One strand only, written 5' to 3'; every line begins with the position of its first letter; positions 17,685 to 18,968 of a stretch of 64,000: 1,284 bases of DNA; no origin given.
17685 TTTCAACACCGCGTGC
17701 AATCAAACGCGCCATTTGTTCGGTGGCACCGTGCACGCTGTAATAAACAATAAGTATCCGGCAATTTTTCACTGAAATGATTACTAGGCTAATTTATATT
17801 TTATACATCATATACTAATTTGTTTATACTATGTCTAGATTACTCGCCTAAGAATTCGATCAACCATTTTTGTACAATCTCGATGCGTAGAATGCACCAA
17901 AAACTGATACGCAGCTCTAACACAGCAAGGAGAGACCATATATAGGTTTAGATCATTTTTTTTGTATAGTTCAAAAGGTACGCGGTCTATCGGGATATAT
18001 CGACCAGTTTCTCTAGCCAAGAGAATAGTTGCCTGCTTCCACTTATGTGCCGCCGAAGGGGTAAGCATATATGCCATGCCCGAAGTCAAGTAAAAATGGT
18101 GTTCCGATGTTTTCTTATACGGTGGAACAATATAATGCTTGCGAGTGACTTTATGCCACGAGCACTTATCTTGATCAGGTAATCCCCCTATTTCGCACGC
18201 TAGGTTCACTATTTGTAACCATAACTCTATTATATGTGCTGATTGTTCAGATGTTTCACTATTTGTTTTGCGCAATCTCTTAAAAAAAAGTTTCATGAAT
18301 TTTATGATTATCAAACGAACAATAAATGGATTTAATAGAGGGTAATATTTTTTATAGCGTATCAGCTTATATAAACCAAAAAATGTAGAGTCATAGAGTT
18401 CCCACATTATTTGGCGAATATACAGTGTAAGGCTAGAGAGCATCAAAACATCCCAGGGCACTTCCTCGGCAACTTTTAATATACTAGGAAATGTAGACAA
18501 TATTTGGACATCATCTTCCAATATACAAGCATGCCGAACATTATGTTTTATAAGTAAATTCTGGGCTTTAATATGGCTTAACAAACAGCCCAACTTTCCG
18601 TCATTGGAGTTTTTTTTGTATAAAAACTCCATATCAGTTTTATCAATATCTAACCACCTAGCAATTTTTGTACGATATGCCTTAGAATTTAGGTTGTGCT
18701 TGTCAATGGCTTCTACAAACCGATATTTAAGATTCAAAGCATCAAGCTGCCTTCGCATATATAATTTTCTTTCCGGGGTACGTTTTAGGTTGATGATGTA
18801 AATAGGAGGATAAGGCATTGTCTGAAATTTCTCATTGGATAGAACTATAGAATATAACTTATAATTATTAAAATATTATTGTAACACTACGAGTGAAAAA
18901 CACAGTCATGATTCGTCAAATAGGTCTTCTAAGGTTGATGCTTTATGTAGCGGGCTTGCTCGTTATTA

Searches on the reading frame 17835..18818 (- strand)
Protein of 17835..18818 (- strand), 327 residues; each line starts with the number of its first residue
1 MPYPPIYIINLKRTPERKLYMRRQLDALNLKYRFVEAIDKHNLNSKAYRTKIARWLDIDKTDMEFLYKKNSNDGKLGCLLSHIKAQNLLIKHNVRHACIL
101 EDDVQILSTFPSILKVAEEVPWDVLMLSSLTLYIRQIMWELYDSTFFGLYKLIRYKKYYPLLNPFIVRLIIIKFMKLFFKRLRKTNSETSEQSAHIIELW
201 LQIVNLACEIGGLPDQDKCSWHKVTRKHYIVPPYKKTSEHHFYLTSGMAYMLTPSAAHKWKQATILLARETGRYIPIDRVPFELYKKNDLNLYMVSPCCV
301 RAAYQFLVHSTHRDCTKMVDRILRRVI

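Call 42: search_protein_families(library=pfam, proteins=[window:17835-18818:-], max_evalue=0.00001)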
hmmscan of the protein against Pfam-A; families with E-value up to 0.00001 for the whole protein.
window:17835-18818:- (327 aa): 1 family
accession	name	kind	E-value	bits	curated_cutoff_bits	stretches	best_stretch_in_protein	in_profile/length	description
PF01755.23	Glyco_transf_25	-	2.1e-21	77.1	24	1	5-155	3-142/199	Glycosyltransferase family 25 (LPS biosynthesis protein)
